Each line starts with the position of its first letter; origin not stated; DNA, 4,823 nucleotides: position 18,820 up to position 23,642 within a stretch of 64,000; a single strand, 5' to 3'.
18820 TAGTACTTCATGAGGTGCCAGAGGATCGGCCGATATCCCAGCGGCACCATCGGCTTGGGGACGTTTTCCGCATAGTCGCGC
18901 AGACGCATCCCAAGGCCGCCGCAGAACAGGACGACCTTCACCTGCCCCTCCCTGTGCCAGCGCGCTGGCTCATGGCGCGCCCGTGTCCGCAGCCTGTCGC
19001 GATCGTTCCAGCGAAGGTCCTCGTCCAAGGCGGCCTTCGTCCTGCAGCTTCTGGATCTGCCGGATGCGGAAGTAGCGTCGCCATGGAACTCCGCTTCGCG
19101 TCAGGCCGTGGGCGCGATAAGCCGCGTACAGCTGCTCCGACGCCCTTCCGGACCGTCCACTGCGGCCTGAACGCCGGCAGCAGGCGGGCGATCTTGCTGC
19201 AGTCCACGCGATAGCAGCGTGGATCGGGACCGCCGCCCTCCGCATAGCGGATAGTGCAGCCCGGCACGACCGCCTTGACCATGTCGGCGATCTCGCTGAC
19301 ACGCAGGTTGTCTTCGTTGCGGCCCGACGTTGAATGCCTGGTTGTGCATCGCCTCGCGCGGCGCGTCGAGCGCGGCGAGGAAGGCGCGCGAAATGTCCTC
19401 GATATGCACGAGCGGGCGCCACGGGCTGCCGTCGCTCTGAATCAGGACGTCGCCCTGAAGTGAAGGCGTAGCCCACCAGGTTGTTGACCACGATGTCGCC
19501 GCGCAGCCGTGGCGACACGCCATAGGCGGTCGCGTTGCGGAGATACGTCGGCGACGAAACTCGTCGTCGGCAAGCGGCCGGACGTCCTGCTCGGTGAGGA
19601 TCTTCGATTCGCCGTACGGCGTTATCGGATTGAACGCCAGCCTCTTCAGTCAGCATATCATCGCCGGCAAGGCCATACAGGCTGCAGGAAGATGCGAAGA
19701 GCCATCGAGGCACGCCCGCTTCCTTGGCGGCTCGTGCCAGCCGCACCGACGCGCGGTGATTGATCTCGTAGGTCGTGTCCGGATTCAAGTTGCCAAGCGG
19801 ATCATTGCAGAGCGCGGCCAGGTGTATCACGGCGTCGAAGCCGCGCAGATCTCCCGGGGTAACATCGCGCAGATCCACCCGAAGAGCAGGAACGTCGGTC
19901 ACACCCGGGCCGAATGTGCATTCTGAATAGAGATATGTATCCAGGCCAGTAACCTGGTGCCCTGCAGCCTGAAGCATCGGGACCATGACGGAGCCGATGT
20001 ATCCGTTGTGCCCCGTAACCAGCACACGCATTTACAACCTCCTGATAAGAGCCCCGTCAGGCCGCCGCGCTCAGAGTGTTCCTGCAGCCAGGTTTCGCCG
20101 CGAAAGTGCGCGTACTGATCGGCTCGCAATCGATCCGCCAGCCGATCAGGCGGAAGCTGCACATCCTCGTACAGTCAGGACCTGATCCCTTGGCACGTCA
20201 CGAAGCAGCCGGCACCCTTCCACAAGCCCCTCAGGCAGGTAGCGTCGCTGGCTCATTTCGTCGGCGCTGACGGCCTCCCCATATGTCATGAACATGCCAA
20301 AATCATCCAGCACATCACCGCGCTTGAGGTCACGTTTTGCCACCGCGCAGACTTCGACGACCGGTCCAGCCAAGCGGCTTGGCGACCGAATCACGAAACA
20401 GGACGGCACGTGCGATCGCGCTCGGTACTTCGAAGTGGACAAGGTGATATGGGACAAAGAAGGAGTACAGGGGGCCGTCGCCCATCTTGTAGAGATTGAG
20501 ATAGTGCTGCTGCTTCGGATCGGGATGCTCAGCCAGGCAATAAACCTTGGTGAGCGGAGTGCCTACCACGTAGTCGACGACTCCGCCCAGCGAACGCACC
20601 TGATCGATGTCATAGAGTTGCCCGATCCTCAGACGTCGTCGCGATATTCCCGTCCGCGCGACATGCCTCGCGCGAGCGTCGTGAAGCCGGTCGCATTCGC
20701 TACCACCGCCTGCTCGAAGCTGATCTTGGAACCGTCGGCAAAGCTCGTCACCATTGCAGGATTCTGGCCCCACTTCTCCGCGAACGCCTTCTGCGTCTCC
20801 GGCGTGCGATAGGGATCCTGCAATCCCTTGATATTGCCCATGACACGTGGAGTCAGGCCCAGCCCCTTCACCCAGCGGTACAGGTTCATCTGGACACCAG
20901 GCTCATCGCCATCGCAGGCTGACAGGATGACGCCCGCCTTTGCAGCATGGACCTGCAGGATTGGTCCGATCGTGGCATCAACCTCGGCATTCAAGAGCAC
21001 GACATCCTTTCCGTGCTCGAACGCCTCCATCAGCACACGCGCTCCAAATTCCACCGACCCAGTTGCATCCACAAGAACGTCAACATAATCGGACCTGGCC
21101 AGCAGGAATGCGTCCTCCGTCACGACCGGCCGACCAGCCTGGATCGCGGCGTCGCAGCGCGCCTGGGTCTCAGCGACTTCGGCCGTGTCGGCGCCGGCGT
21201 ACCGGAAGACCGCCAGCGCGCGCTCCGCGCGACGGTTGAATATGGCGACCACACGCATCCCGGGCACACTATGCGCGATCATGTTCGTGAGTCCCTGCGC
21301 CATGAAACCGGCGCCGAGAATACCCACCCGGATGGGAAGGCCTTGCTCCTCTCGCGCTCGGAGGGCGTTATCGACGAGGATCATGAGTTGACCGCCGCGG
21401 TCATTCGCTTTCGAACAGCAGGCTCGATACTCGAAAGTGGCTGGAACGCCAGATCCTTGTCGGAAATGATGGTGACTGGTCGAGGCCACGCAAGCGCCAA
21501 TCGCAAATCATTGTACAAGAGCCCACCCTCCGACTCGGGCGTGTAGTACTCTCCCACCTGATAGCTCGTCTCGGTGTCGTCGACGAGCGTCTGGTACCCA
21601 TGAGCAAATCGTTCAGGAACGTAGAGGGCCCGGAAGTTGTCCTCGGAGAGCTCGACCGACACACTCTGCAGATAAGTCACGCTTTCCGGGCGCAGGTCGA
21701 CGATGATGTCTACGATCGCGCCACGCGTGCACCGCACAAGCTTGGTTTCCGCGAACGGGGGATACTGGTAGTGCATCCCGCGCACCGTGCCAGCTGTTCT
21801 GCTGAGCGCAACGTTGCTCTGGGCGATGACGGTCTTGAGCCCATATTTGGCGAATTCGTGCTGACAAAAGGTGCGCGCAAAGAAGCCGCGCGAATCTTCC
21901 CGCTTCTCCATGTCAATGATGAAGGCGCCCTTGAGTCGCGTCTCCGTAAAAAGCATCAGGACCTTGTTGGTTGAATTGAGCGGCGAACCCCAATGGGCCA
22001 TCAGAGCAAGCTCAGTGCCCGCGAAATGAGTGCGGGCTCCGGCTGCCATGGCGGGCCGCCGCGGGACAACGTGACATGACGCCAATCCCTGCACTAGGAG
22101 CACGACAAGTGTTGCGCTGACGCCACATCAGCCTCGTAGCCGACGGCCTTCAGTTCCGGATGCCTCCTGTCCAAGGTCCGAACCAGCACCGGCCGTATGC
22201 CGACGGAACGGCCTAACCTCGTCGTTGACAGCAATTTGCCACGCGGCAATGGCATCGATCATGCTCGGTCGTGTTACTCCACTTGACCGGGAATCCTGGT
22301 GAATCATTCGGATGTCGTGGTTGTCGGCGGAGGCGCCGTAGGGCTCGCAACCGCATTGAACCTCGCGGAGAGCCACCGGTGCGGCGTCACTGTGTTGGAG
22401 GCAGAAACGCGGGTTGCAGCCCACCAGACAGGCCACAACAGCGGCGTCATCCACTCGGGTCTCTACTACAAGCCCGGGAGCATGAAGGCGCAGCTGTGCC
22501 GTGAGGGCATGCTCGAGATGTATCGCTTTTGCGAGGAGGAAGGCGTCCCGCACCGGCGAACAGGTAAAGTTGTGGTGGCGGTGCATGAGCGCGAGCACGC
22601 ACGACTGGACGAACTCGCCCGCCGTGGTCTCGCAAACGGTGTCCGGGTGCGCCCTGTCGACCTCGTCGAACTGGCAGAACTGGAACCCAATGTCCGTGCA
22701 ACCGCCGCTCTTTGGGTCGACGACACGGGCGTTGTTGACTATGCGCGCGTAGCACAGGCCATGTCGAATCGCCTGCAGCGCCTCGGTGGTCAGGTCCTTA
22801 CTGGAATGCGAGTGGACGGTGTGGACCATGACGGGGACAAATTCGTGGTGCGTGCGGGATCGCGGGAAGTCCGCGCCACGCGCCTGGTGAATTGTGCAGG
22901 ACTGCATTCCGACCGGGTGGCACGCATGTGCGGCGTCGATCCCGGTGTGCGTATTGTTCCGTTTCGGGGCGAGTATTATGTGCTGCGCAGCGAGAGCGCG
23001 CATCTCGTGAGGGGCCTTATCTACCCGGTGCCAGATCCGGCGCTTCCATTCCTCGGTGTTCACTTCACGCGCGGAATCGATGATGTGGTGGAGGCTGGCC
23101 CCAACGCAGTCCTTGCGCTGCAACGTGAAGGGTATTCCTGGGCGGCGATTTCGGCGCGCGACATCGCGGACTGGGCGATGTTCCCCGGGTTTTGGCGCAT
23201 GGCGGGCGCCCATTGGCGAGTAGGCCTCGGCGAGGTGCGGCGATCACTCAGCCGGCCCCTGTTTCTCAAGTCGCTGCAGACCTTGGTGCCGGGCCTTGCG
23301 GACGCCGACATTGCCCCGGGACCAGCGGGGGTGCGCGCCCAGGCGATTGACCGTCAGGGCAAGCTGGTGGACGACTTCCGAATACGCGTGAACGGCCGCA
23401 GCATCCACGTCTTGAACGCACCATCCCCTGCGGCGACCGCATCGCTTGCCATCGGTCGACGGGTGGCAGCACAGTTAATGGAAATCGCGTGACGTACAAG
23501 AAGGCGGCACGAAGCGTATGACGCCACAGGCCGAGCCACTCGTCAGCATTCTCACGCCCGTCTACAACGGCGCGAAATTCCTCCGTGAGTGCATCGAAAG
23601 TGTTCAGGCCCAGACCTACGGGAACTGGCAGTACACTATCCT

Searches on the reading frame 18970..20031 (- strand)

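Call 76: search_protein_families(library=pfam, proteins=[window:18970-20031:-], max_evalue=0.001)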
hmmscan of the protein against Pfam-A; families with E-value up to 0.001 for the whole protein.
window:18970-20031:- (353 aa): 4 families
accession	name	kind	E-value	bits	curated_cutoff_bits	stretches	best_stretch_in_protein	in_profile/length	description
PF01370.27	Epimerase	-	4.7e-22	79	20.9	1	3-125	1-125/240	NAD dependent epimerase/dehydratase family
PF16363.11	GDP_Man_Dehyd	-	3.5e-10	40.3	27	1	4-133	1-147/332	GDP-mannose 4,6 dehydratase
PF04321.23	RmlD_sub_bind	-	1.6e-06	27.9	27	1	1-108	1-95/287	RmlD substrate binding domain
PF01073.25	3Beta_HSD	-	8.5e-06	25.4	22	1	4-127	1-130/280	3-beta hydroxysteroid dehydrogenase/isomerase family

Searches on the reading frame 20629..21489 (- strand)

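Call 76: search_protein_families(library=pfam, proteins=[window:20629-21489:-], max_evalue=0.001)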
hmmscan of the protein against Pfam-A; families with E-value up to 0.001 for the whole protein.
window:20629-21489:- (286 aa): 5 families
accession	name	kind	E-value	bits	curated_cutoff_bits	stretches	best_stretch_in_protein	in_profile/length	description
PF21135.2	DRL_cat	-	3.2e-28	99.2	27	1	194-278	1-86/164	Oxidoreductase DRL, catalytic domain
PF01408.29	GFO_IDH_MocA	-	5.8e-07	30.7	24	1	53-164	1-90/120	Oxidoreductase family, NAD-binding Rossmann fold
PF03447.22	NAD_binding_3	-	1.9e-06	29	24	1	59-172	1-94/116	Homoserine dehydrogenase, NAD binding domain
PF01488.26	Shikimate_DH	-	6.3e-05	23.5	24.3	0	54-104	14-62/138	Shikimate / quinate 5-dehydrogenase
PF03807.23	F420_oxidored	-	0.00036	21.5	21.6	1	54-129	1-77/94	NADP oxidoreductase coenzyme F420-dependent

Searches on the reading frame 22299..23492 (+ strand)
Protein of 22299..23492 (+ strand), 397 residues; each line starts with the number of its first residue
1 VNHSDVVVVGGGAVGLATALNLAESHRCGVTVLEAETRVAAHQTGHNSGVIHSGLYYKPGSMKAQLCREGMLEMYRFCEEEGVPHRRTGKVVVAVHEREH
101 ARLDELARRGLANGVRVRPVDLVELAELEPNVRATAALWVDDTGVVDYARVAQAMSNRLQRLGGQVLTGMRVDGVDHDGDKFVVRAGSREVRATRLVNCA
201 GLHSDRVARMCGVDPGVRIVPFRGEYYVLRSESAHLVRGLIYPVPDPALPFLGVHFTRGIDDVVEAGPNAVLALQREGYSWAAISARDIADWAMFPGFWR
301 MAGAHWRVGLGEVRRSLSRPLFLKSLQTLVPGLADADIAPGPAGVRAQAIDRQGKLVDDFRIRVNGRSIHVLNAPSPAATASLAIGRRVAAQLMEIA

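Call 46: search_protein_families(library=pfam, proteins=[window:22299-23492:+], max_evalue=0.0001)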
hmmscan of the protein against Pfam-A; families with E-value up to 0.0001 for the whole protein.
window:22299-23492:+ (397 aa): 3 families
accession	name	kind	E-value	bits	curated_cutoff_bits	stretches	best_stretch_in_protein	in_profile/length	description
PF01266.30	DAO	-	1.3e-59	202.9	27.9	1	5-391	1-352/353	FAD dependent oxidoreductase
PF07992.20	Pyr_redox_2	-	5.9e-07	29.6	26.1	0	5-46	2-42/291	Pyridine nucleotide-disulphide oxidoreductase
PF03486.20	HI0933_like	-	1.3e-05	25.2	50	0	5-40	2-36/244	HI0933-like protein Rossmann domain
